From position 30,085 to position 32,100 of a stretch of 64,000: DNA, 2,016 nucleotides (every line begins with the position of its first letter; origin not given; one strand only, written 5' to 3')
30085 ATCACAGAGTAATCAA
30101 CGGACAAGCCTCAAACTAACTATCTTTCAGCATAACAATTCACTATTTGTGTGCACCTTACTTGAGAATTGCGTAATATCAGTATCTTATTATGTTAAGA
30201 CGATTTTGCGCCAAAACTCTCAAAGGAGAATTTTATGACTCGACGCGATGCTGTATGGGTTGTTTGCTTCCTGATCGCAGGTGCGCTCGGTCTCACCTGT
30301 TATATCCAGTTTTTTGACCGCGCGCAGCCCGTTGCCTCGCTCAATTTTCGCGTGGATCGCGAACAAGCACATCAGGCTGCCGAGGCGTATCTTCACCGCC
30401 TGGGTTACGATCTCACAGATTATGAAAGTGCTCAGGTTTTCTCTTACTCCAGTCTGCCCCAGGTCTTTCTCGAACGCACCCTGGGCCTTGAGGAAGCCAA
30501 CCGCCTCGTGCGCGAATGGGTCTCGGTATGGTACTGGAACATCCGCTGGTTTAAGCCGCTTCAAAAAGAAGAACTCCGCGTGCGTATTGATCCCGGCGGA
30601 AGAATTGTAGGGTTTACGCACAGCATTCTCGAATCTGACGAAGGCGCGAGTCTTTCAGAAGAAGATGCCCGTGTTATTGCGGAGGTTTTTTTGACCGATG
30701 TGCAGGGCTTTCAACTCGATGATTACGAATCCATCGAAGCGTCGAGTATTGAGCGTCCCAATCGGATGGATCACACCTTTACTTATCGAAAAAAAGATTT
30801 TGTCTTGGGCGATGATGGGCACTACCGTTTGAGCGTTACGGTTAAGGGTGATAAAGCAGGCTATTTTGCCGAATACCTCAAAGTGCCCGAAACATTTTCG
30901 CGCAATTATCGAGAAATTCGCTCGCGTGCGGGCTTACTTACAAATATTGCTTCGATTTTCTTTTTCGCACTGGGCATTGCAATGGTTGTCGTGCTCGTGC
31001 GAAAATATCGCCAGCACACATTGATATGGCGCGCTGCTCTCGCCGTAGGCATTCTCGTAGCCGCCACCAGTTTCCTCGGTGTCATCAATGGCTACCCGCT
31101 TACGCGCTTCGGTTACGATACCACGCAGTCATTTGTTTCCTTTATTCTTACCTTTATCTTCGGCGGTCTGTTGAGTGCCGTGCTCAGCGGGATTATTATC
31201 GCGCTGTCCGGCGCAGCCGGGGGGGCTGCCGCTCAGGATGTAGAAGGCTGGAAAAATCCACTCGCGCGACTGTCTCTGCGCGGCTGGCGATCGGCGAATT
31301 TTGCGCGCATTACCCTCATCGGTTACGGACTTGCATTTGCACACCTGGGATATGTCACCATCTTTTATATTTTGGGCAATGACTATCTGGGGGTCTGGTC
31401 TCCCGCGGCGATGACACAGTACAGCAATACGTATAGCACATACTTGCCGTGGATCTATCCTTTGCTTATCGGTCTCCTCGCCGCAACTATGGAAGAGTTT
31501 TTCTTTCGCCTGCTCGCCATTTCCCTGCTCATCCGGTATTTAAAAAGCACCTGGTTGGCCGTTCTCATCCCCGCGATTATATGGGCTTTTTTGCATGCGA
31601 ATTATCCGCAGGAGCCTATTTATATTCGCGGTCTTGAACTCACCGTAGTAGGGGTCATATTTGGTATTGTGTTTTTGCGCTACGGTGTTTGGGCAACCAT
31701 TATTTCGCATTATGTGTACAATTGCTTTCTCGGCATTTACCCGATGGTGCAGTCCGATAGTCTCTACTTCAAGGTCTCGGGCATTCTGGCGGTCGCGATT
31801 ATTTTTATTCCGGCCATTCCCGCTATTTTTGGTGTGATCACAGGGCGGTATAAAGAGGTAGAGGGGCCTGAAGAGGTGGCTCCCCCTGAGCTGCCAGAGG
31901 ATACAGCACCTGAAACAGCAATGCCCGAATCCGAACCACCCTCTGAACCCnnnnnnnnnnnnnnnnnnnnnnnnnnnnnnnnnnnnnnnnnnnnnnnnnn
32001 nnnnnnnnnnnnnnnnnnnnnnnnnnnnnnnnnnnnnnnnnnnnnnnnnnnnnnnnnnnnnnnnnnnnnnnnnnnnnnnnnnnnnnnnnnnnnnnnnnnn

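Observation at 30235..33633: Giant internally duplicated CPBP (CAAX/Abi-type) intramembrane protease with one catalytic and one degenerate half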

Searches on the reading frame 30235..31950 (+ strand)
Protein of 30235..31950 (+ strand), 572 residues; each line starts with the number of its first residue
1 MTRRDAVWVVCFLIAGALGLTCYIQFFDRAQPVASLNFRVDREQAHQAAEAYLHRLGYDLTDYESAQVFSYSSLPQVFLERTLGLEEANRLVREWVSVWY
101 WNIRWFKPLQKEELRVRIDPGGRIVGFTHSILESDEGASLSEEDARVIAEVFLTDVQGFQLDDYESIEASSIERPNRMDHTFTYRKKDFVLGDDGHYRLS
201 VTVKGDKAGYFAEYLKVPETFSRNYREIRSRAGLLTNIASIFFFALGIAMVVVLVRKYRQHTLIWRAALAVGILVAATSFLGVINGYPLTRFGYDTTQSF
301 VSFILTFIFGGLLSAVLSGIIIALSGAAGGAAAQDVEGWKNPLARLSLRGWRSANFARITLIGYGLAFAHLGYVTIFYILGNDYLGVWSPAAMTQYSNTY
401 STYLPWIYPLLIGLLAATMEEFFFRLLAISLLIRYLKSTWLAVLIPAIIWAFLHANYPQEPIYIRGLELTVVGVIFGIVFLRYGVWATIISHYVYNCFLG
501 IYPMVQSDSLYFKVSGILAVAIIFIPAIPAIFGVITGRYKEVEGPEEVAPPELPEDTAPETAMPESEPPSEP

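Call 3: search_protein_families(library=pfam, proteins=[window:30235-31950:+], max_evalue=1)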
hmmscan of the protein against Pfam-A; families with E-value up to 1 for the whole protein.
window:30235-31950:+ (572 aa): 2 families
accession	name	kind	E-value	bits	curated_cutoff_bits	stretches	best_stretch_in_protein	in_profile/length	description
PF02517.21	Rce1-like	-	4.3e-14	53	22.4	1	405-498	4-93/93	Type II CAAX prenyl endopeptidase Rce1-like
PF16244.11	DUF4901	-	2.5e-06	28.1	27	1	100-187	33-120/148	YcdB, YcdC repeated domain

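Call 4: search_protein_families(library=ncbifam, proteins=[window:30235-31950:+], max_evalue=1)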
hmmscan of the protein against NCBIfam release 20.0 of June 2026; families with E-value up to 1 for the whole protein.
window:30235-31950:+ (572 aa): 2 families
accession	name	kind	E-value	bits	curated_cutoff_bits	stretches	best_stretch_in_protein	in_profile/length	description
NF041647.1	ABC_perm_CPBP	equivalog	2.6e-06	26.5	435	1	299-498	430-629/636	ABC transporter permease subunit/CPBP intramembrane protease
NF040589.1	CPBP_Synerg_MrtS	equivalog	0.00033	20.9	130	1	410-497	77-161/170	Synerg-CTERM system glutamic-type intramembrane protease MrtS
